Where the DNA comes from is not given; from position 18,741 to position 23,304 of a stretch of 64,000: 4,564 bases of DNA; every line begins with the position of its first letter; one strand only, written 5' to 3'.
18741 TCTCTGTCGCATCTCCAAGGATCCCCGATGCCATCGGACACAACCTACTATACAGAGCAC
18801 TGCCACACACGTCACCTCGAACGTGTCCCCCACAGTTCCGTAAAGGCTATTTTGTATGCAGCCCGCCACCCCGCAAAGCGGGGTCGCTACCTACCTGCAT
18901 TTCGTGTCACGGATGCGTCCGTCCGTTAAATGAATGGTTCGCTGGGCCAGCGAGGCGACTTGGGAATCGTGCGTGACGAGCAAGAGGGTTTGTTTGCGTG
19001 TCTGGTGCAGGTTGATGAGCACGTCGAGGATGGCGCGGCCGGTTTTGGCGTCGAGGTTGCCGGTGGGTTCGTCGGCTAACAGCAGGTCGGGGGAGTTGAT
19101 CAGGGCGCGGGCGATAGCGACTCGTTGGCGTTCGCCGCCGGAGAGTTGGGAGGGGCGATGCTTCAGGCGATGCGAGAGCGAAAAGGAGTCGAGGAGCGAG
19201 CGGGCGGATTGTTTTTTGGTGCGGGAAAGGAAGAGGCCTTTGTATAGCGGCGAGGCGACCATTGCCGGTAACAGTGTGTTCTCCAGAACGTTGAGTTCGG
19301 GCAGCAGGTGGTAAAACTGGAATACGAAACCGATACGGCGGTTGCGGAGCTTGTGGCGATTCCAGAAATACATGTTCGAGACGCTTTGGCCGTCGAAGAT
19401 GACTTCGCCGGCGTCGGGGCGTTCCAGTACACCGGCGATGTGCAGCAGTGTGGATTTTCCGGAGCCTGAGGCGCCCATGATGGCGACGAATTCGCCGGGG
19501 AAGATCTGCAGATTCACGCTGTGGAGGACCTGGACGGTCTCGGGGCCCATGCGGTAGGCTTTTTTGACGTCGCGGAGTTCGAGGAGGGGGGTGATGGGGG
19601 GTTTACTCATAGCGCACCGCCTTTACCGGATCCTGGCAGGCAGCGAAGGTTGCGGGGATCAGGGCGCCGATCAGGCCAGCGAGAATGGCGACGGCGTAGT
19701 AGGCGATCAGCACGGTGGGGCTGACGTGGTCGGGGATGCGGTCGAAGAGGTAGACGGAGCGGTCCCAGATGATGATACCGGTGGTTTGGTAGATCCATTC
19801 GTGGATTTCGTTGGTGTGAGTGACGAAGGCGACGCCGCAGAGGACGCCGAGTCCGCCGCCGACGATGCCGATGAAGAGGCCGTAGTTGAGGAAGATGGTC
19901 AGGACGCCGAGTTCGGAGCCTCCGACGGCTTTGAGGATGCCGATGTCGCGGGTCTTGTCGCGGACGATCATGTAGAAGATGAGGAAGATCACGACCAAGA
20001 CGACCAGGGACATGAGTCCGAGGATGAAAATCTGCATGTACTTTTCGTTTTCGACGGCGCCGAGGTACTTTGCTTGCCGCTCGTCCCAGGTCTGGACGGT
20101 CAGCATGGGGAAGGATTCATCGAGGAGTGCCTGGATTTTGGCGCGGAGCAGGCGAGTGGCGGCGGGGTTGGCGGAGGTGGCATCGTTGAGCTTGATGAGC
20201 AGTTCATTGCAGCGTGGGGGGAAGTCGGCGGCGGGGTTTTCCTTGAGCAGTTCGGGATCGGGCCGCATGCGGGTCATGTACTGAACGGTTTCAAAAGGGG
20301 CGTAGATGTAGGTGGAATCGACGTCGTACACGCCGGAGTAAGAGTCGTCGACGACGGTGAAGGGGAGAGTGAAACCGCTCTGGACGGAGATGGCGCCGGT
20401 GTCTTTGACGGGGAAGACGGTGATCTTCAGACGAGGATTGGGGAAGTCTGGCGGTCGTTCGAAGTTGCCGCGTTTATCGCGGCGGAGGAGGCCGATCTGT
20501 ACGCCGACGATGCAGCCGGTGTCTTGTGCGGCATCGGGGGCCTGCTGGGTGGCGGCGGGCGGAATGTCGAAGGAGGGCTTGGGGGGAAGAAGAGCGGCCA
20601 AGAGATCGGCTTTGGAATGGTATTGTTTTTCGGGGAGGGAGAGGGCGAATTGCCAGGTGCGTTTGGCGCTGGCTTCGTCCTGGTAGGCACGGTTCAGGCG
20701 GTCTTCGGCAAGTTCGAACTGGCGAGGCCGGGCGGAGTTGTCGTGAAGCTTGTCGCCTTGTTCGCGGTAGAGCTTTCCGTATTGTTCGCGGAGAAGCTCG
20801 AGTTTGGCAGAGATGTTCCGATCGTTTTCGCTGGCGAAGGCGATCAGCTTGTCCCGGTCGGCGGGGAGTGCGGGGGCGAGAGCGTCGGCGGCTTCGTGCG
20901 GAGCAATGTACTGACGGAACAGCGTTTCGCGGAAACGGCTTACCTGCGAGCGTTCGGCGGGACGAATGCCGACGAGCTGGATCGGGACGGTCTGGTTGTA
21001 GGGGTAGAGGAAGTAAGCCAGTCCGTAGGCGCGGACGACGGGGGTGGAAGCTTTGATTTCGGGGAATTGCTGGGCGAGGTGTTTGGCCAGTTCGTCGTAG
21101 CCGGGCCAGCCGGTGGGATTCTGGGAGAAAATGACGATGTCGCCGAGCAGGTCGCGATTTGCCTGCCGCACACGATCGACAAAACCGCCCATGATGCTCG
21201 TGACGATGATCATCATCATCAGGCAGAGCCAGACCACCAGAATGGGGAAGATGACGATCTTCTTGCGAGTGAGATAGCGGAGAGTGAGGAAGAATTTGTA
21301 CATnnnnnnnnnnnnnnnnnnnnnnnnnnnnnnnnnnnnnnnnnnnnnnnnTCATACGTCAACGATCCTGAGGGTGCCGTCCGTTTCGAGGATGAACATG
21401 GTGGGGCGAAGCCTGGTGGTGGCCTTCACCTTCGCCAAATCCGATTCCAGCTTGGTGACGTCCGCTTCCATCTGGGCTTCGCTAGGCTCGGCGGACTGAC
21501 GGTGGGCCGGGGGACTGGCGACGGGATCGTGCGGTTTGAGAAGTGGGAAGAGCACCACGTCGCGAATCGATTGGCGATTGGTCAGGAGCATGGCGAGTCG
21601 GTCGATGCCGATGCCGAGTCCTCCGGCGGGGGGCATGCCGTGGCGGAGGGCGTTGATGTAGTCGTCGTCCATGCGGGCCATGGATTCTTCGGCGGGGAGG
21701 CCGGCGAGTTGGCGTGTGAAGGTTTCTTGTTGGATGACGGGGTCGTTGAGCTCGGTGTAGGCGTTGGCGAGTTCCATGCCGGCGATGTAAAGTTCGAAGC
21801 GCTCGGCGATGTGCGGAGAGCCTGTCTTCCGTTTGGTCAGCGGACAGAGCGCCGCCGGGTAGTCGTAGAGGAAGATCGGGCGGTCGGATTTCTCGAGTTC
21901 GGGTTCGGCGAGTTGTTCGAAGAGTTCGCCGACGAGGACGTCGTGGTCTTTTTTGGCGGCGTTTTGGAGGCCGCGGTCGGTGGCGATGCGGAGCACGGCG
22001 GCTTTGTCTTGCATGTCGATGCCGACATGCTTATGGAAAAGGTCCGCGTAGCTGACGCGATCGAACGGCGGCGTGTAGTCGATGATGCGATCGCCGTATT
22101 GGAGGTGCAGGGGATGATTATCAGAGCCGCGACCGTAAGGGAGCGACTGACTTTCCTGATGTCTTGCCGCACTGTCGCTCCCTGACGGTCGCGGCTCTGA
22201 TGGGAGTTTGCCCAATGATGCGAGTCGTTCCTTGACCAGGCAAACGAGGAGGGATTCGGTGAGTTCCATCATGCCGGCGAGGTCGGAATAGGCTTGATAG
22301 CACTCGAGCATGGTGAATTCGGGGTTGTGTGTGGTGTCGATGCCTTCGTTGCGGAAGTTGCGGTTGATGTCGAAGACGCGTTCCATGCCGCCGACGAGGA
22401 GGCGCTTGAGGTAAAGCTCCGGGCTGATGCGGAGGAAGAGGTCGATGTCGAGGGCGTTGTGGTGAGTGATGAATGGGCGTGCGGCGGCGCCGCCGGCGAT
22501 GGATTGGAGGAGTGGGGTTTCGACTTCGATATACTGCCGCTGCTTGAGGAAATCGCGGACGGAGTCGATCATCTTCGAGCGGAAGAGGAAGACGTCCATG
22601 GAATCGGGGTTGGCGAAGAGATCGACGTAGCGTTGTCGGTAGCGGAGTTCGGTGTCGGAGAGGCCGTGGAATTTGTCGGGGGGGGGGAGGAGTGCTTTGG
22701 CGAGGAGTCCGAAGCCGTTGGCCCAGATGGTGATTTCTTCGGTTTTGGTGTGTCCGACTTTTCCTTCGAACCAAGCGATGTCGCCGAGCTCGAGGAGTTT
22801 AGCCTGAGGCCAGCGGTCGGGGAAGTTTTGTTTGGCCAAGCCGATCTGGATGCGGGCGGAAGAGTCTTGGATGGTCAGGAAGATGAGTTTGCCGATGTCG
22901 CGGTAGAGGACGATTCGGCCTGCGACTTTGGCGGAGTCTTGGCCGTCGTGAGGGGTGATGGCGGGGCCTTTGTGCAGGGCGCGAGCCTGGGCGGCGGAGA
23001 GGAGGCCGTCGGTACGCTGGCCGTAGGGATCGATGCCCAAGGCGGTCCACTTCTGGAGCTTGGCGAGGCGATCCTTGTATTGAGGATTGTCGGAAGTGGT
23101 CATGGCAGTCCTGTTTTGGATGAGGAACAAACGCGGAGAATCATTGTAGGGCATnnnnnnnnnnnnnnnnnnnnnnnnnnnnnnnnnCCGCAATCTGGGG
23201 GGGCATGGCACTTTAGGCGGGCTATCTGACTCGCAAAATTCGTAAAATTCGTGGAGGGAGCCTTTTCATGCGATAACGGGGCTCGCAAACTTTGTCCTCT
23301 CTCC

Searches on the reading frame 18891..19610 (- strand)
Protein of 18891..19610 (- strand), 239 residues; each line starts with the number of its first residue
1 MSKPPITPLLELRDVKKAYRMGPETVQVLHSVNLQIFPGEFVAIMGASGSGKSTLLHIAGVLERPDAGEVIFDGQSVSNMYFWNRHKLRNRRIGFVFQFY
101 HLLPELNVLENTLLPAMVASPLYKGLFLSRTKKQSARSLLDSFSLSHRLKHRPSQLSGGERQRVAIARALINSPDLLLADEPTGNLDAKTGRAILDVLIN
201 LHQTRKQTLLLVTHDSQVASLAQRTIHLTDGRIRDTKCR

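Call 88: search_protein_families(library=pfam, proteins=[window:18891-19610:-], max_evalue=0.001)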
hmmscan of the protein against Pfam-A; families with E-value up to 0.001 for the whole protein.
window:18891-19610:- (239 aa): 5 families
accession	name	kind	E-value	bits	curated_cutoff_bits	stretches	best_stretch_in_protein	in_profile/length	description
PF00005.33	ABC_tran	-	2.9e-36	125.5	25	1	29-183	1-136/137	ABC transporter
PF13304.12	AAA_21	-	3.8e-06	27.6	27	0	81-217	171-301/304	AAA domain, putative AbiEii toxin, Type IV TA system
PF02463.25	SMC_N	-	1.4e-05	25.1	40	0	99-229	129-212/220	RecF/RecN/SMC N terminal domain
PF20703.3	nSTAND1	-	0.00035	20.8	27.1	1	27-65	25-58/379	Novel STAND NTPase 1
PF13555.12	AAA_29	-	0.0009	19.4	27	0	38-56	21-39/61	P-loop containing region of AAA domain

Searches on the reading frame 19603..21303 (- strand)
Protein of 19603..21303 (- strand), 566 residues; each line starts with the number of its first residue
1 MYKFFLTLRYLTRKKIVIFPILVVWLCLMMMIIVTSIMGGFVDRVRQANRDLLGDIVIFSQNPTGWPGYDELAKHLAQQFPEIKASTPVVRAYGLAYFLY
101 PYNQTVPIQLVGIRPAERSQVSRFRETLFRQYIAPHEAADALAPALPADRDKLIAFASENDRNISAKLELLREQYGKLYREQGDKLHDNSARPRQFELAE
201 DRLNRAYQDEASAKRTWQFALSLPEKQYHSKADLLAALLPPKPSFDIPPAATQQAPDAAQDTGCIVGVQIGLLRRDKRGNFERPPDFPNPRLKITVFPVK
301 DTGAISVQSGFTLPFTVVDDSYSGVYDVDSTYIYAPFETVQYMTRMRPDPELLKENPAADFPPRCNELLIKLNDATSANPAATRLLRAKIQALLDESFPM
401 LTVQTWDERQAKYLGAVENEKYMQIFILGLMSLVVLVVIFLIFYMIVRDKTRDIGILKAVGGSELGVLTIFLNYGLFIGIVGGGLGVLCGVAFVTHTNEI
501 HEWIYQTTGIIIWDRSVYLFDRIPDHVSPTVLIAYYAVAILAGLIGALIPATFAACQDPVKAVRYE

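Call 46: search_protein_families(library=pfam, proteins=[window:19603-21303:-], max_evalue=0.01)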
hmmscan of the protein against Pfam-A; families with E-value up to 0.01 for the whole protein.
window:19603-21303:- (566 aa): 2 families
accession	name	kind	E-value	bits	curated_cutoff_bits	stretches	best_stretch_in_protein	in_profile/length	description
PF02687.27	FtsX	-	5.5e-07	30.1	25.5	1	425-553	1-114/120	FtsX-like permease C-terminal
PF12704.14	MacB_PCD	-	6.7e-05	23.7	27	1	21-117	5-97/207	MacB-like periplasmic core domain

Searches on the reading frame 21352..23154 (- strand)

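Call 83: search_protein_families(library=pfam, proteins=[window:21352-23154:-], max_evalue=0.01)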
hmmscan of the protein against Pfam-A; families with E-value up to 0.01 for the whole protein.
window:21352-23154:- (600 aa): 3 families
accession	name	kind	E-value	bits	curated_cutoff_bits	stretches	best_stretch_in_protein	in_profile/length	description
PF00152.25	tRNA-synt_2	-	1.4e-87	294.1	25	1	168-538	2-306/308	tRNA synthetases class II (D, K and N)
PF01336.31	tRNA_anti-codon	-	2.5e-09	37.4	27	1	76-147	2-71/75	OB-fold nucleic acid binding domain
PF01409.25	tRNA-synt_2d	-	5.3e-07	29.8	19.8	0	259-289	104-134/246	tRNA synthetases class II core domain (F)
